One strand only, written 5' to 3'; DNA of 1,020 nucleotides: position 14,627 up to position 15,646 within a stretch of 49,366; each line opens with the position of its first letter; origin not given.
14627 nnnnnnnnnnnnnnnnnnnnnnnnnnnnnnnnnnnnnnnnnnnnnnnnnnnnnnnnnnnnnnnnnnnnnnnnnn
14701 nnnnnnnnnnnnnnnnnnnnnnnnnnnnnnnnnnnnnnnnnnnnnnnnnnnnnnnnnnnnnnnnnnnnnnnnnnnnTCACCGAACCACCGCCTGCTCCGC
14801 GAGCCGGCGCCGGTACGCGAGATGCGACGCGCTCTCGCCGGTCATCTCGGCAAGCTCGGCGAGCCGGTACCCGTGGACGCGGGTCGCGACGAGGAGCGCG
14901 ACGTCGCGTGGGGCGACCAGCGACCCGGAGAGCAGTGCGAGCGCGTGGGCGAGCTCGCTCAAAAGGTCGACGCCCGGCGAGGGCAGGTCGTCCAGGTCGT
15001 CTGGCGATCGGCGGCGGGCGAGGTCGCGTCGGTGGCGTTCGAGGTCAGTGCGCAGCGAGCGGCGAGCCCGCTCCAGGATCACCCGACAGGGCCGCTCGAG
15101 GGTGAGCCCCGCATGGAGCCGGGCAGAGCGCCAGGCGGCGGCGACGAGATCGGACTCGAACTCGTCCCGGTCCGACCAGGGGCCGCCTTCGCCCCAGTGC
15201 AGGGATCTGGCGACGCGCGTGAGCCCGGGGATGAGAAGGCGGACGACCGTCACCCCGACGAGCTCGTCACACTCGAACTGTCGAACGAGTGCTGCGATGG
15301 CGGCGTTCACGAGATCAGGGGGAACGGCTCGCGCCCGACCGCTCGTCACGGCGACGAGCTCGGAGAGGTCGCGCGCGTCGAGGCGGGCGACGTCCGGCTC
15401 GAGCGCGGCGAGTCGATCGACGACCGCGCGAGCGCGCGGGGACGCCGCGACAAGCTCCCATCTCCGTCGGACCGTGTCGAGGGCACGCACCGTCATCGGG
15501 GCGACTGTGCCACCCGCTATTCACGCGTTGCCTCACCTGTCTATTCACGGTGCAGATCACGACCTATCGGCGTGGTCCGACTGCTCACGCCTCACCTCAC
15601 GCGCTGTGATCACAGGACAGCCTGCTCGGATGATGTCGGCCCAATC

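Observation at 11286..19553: Candidate undescribed envelope-sensing module: ECF-like sigma, PT-repeat membrane protein and LysM-SARP membrane regulator diverging from an 8-domain LPFTG adhesin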

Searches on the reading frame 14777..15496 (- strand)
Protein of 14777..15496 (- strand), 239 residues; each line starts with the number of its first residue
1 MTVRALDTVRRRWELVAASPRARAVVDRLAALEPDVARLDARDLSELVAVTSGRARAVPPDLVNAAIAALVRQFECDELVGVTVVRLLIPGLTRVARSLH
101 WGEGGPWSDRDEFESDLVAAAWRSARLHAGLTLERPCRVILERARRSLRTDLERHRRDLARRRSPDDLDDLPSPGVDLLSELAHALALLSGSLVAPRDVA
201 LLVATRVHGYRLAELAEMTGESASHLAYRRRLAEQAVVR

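Call 5: search_protein_families(library=pfam, proteins=[window:14777-15496:-], max_evalue=1)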
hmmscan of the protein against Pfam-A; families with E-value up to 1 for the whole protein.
window:14777-15496:- (239 aa): 0 families

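Call 6: search_protein_families(library=ncbifam, proteins=[window:14777-15496:-], max_evalue=1)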
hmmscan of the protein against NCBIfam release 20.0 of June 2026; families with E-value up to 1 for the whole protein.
window:14777-15496:- (239 aa): 0 families

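Call 17: find_homologous_proteins(query=window:14777-15496:-, max_evalue=0.01)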
Query window:14777-15496:- (239 aa): 5 proteins with E <= 0.01 among 8000 candidates.
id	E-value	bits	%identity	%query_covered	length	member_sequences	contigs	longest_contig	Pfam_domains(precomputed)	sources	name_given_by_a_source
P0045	1.0e-142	492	100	100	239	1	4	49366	-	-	-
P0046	1.7e-90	321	67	100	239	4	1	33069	-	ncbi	-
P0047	1.4e-88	315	67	100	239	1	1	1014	-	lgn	-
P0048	8.8e-85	302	62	100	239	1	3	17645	-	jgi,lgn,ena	-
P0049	1.3e-65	240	53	100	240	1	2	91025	-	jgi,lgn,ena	jgi:hypothetical protein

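Call 26: search_solved_structures(query=A2, max_evalue=10, show_alignments=3)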
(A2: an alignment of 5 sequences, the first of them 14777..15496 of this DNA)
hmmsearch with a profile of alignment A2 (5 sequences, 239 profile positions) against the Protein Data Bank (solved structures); distinct sequences matched with E-value up to 10: 9.
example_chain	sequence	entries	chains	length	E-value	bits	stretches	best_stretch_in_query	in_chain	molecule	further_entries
7yla_6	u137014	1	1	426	0.052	16.4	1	26-71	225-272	GTPase HflX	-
5ady_6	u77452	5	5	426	0.053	16.4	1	26-71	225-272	GTPASE HFLX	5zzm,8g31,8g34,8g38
7aib_C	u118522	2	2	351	0.5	13.2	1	127-235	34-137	DNA mismatch repair protein MutL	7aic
5akb_C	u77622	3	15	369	0.55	13.1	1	127-235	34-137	DNA MISMATCH REPAIR PROTEIN MUTL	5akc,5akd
1b63_A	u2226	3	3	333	0.6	12.9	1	127-235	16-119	MUTL | DNA mismatch repair protein mutL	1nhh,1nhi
1bkn_A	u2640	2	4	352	0.67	12.8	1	127-235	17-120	MUTL | DNA mismatch repair protein MutL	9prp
1b62_A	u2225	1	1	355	0.67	12.8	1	127-235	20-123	PROTEIN (MUTL)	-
8dbs_A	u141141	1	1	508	0.96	12.3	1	139-231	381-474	ATP synthase subunit alpha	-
8dbq_B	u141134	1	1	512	0.96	12.3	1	139-231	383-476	ATP synthase subunit alpha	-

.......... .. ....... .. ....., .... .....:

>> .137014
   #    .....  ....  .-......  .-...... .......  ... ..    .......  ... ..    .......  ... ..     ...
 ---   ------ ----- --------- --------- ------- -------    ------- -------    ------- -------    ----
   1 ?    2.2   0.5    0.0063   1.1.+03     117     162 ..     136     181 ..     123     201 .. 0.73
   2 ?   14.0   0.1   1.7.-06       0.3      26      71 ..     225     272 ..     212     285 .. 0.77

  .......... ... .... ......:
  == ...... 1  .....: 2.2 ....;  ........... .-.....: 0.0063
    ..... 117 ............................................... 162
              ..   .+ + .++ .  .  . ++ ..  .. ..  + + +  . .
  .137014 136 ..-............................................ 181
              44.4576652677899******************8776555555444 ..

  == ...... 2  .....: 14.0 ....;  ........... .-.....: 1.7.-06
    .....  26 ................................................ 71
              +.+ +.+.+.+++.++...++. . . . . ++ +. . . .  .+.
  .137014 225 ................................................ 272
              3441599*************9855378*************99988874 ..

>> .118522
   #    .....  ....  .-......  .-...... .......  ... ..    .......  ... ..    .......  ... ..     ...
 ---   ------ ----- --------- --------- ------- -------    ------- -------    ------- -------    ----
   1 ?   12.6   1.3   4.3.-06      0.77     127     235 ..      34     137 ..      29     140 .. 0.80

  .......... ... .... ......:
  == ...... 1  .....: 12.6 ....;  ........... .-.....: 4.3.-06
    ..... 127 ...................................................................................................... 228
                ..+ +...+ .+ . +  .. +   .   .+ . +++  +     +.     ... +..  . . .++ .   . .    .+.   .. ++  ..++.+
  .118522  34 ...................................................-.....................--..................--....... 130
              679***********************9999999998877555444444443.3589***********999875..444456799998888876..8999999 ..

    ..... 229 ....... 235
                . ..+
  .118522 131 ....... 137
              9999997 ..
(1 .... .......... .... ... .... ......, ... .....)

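Call 27: search_protein_families(library=pfam, alignment_id=A2, max_evalue=10)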
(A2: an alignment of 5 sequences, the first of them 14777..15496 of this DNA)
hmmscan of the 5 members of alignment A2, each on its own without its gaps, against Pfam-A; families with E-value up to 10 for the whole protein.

A. member 1, window:14777-15496:- (239 aa): 1 family
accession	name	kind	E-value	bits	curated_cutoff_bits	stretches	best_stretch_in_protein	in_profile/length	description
PF25803.1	Spectrin_SYNE1_2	-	2.7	8.7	27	1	14-52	42-79/113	Nesprin-1, spectrin repeats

B. families by the number of members that match (of 5 scanned): 2 families
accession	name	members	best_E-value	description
PF08281.18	Sigma70_r4_2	1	0.12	Sigma-70, region 4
PF25803.1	Spectrin_SYNE1_2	1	2.7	Nesprin-1, spectrin repeats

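Call 38: predict_structure(alignment_id=A2)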
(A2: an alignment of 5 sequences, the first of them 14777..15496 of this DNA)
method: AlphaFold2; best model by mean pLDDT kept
length: 239 residues; sequences in the alignment: 5
mean_pLDDT: 55.2   pTM: 0.43
mean pLDDT of the five models: 55.2, 51.3, 50.8, 47.2, 46.4
residues with pLDDT >= 90: 1; 70-90: 47; 50-70: 79; < 50: 112
segments of 3 or more residues with pLDDT < 50: 1-9, 74-76, 89-119, 129-149, 151-156, 166-193, 205-209
pLDDT, mean of each block of 10 residues (from residue 1): 41 66 79 81 76 61 65 54 53 38 40 46 50 45 47 49 46 38 40 54 49 75 81 53
secondary structure, 60 per line:
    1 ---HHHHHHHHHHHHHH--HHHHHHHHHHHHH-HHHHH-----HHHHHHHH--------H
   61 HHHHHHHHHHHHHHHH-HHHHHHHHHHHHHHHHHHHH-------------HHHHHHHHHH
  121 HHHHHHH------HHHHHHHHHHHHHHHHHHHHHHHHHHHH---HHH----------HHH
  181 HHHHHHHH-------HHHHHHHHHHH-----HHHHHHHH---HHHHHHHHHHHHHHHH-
elements in order: H4-17 H20-32 H34-38 H44-51 H60-76 H78-97 H111-127 H134-161 H178-188 H196-206 H212-219 H223-238

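Call 39: search_protein_representatives(alignment_id=A2)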
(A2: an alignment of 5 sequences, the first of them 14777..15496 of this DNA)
Query: 5 sequences, 239 profile positions. Proteins with E-value up to 0.001 (for the whole library): 355; up to 1e-10: 115; up to 1e-30: 23. The best 150 are listed.
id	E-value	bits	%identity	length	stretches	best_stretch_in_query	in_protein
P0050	1.0e-100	352.7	-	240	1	1-239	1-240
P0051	3.9e-74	265.7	-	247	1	1-237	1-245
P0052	4.7e-47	177.0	-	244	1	6-238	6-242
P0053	2.5e-43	164.8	-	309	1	1-239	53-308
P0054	2.9e-42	161.3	-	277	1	1-238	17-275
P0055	5.5e-40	153.9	-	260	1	1-238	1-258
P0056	1.4e-39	152.6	-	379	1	4-237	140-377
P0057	9.4e-39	149.9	-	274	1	5-238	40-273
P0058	2.5e-38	148.4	-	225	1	17-235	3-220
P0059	3.7e-38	147.9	-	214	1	66-238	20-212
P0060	6.9e-37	143.7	-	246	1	1-238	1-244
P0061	7.3e-37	143.7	-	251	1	1-238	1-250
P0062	2.2e-36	142.1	-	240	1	1-234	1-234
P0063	2.7e-36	141.8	-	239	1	1-238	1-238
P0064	1.7e-34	135.9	-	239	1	1-235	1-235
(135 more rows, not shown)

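Call 41: search_protein_families(library=pfam, alignment_id=A4, max_evalue=0.1)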
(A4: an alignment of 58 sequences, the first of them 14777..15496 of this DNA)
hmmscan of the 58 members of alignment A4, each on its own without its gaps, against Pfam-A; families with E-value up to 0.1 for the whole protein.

A. member 1, window:14777-15496:- (239 aa): 0 families

B. families by the number of members that match (of 58 scanned): 20 families
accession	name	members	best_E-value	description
PF08281.18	Sigma70_r4_2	25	1.9e-05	Sigma-70, region 4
PF04545.22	Sigma70_r4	6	0.001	Sigma-70, region 4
PF07638.17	Sigma70_ECF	6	0.016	ECF sigma factor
PF13384.12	HTH_23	5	0.0029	Homeodomain-like domain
PF02954.25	HTH_8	2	0.00054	Bacterial regulatory protein, Fis family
PF12840.13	HTH_20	2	0.015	Helix-turn-helix domain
PF03720.21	UDPG_MGDP_dh_C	1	0.00034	UDP-glucose/GDP-mannose dehydrogenase family, UDP binding domain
PF09339.16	HTH_IclR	1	0.0026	IclR helix-turn-helix domain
PF13556.12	HTH_30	1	0.0042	PucR C-terminal helix-turn-helix domain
PF21917.1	NMB0537_N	1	0.0088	N-terminal region of NMB0537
PF04967.18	HTH_10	1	0.023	HTH DNA binding domain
PF11896.14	GlgE_dom_N_S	1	0.027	Alpha-1,4-glucan:maltose-1-phosphate maltosyltransferase, domain N/S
PF09596.15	MamL-1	1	0.041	MamL-1 domain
PF01381.28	HTH_3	1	0.043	Helix-turn-helix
PF16925.10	TetR_C_13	1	0.053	Tetracyclin repressor-like, C-terminal domain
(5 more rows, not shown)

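Call 42: search_solved_structures(query=A4, max_evalue=10, show_alignments=3)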
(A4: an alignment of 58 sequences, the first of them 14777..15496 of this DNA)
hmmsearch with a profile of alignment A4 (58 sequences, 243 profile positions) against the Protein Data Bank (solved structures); distinct sequences matched with E-value up to 10: 21.
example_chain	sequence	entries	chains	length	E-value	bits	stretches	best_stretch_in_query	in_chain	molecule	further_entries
4cxf_A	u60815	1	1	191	9.5e-06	28.6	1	107-242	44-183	RNA POLYMERASE SIGMA FACTOR CNRH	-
2o8x_A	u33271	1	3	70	0.00015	24.6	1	196-242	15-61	Probable RNA polymerase sigma-C factor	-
3vep_D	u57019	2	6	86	0.0012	21.7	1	187-240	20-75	Probable RNA polymerase sigma-D factor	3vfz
9m9d_F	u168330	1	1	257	0.0069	19.2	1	141-241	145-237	ECF RNA polymerase sigma factor SigE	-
9m9e_F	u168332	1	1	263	0.0073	19.1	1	141-241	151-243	ECF RNA polymerase sigma factor SigE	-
9m98_F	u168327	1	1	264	0.0074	19.1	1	141-241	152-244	ECF RNA polymerase sigma factor SigE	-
2x1l_A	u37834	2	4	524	0.0088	18.9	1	193-239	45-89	METHIONYL-TRNA SYNTHETASE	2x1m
5fgm_A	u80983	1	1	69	0.011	18.6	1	204-241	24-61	ECF RNA polymerase sigma factor SigR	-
5uxx_A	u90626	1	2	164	0.013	18.3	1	88-240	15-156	RNA polymerase sigma factor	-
6dxo_A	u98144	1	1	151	0.013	18.3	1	170-242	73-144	RNA polymerase ECF-subfamily sigma factor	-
6jcy_F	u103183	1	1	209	0.018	17.8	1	156-241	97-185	ECF RNA polymerase sigma factor SigH,ECF RNA polymerase sigma factor SigE,ECF RNA polymera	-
3hug_A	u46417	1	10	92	0.036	16.9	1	170-241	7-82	RNA polymerase sigma factor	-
5zx2_F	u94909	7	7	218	0.089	15.6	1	177-241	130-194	ECF RNA polymerase sigma factor SigH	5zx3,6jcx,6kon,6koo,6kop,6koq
9isn_F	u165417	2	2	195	0.21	14.4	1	108-242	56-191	ECF sigma factor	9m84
3iv1_A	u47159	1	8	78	0.22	14.3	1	13-57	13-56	Tumor susceptibility gene 101 protein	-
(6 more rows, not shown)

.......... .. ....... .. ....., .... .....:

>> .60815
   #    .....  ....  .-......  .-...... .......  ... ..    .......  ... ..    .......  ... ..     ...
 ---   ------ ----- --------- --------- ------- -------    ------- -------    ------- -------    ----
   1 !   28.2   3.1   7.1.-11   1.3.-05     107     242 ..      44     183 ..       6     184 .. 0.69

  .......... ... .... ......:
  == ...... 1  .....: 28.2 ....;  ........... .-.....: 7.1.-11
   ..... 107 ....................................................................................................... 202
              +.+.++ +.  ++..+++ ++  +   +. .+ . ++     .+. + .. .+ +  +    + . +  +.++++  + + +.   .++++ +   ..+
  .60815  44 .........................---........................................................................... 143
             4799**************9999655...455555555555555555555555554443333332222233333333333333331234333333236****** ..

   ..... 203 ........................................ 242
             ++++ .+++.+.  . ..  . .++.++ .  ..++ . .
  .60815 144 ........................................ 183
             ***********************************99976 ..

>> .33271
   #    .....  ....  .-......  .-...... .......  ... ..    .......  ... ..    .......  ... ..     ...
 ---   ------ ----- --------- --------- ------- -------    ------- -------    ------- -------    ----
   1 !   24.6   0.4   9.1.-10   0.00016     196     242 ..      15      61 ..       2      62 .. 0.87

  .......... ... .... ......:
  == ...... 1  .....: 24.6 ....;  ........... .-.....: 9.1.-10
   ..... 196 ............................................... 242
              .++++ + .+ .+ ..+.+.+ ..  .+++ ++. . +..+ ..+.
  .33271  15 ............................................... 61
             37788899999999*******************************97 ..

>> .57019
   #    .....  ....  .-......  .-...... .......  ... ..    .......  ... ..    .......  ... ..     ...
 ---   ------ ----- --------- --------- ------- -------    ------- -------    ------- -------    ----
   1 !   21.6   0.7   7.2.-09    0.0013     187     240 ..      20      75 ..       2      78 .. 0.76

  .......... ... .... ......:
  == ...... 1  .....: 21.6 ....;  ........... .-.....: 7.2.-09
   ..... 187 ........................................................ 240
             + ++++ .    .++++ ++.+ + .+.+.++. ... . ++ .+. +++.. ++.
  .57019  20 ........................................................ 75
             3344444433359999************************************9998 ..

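Call 49: find_homologous_proteins(query=A4, max_evalue=0.00001)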
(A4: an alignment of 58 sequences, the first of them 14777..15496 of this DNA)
Query A4 (58 sequences) (239 aa, profile of the alignment): 8 proteins with E <= 0.00001 among 8000 candidates.
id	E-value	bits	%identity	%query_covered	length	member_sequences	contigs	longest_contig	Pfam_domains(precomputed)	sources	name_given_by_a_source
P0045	1.7e-68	249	100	100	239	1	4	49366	-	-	-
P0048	6.5e-67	244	62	100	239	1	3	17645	-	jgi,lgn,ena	-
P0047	3.4e-65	238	67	100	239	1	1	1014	-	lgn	-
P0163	2.6e-53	199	28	75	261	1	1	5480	-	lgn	-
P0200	5.8e-50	188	-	-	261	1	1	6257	-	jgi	jgi:hypothetical protein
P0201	4.4e-47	179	28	62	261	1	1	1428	-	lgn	-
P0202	4.2e-29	120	27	88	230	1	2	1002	-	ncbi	-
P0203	6.7e-18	83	28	64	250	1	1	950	-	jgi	jgi:hypothetical protein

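Call 50: find_encoding_contigs(protein=P0200, flank=8000, max_places=2)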
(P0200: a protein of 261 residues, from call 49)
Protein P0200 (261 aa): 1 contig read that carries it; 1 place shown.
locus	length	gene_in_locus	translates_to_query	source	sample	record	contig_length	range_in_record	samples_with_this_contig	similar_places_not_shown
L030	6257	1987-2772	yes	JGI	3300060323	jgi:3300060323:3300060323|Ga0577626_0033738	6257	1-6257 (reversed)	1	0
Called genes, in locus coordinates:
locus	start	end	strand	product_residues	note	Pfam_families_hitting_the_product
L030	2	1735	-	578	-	?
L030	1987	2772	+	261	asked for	-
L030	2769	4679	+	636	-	PF02534:T4SS-DNA_transf, PF12696:TraG-D_C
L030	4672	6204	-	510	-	PF13245:AAA_19 (faint), PF13604:AAA_30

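Call 51: find_encoding_contigs(protein=P0052, flank=8000, max_places=2)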
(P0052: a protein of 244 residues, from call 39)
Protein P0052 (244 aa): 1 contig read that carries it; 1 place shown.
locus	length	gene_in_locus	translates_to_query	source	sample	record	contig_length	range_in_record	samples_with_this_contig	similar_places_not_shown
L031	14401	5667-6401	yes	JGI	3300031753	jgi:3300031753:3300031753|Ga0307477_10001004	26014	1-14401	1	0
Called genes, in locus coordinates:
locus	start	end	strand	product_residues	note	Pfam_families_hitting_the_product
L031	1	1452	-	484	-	?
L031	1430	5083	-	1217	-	PF17802:SpaA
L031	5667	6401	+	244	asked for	-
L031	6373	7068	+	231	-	-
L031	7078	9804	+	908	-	-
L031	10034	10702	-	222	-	-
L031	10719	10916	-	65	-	-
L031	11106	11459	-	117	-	-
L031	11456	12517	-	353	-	PF00877:NLPC_P60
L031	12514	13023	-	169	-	-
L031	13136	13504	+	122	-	-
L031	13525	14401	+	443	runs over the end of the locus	-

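Call 53: list_cluster_members(proteins=[P0051, P0053, P0054, P0055, P0056, P0057, P0060, P0061, P0062, P0063])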
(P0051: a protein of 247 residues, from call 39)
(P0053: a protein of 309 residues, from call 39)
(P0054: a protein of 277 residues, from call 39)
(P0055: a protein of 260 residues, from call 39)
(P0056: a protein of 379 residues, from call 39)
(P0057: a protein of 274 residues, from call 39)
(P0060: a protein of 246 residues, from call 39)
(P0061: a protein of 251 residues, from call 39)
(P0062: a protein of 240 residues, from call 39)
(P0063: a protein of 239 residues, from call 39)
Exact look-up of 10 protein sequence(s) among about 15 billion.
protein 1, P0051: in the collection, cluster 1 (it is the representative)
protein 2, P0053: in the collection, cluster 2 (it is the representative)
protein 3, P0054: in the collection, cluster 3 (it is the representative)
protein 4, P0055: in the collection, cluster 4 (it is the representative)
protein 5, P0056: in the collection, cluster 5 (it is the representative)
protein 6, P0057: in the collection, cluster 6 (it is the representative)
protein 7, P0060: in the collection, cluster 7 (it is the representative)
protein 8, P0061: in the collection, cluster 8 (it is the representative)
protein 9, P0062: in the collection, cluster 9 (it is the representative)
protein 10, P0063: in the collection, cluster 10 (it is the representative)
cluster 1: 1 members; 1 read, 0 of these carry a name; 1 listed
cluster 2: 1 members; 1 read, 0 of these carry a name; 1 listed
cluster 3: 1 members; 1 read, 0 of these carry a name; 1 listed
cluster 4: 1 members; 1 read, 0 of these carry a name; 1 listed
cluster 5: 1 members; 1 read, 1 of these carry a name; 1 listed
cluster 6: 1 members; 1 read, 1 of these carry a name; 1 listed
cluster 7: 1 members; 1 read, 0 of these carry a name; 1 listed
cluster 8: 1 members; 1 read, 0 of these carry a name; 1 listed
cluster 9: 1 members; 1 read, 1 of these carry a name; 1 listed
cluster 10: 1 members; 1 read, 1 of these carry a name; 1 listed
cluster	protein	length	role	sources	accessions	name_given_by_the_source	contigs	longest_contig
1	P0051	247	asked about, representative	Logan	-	-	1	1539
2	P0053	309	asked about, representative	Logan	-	-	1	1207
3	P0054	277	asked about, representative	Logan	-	-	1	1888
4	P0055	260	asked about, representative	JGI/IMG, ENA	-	-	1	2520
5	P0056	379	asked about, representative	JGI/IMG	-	hypothetical protein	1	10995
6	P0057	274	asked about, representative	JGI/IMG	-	hypothetical protein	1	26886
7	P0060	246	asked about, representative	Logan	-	-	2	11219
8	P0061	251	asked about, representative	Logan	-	-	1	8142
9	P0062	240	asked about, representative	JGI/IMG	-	DNA-directed RNA polymerase specialized sigma24 family protein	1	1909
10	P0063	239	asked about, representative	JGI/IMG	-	hypothetical protein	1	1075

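Call 54: find_encoding_contigs(protein=P0057, flank=10000, max_places=1)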
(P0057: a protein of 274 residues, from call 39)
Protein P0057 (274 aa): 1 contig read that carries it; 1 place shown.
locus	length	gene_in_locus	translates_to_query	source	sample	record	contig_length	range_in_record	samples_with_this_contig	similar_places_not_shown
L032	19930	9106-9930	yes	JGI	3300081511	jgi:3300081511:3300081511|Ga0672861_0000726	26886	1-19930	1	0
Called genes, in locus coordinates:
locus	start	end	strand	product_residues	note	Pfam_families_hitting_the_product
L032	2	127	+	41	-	?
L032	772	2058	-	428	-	PF26003:Integrase_N_phage, PF14659:Phage_int_SAM_3, PF00589:Phage_integrase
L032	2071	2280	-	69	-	PF12728:HTH_17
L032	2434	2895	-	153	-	-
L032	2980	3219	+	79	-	PF13560:HTH_31, PF12844:HTH_19 (weak), PF01381:HTH_3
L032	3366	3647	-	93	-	-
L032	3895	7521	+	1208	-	PF17802:SpaA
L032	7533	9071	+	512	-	-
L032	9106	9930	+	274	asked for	-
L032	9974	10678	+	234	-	-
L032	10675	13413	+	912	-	-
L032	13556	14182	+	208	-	-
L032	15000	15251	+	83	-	PF13560:HTH_31, PF01381:HTH_3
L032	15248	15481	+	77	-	-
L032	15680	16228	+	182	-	-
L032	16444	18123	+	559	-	PF04545:Sigma70_r4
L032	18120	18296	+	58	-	-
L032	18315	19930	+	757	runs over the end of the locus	-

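Call 55: find_encoding_contigs(protein=P0060, flank=10000, max_places=1)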
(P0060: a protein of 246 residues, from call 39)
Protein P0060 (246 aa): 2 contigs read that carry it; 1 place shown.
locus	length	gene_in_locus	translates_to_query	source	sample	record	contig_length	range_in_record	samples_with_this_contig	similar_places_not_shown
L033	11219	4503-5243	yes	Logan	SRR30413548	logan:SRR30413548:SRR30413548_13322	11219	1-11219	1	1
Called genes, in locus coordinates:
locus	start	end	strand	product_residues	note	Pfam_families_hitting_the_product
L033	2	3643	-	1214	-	?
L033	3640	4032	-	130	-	-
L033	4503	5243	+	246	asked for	-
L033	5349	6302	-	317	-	-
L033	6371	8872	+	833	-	-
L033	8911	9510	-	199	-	PF13470:PIN_3 (weak), PF26343:VapC50_C (weak)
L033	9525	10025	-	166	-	PF12728:HTH_17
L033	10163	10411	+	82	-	-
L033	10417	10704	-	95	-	-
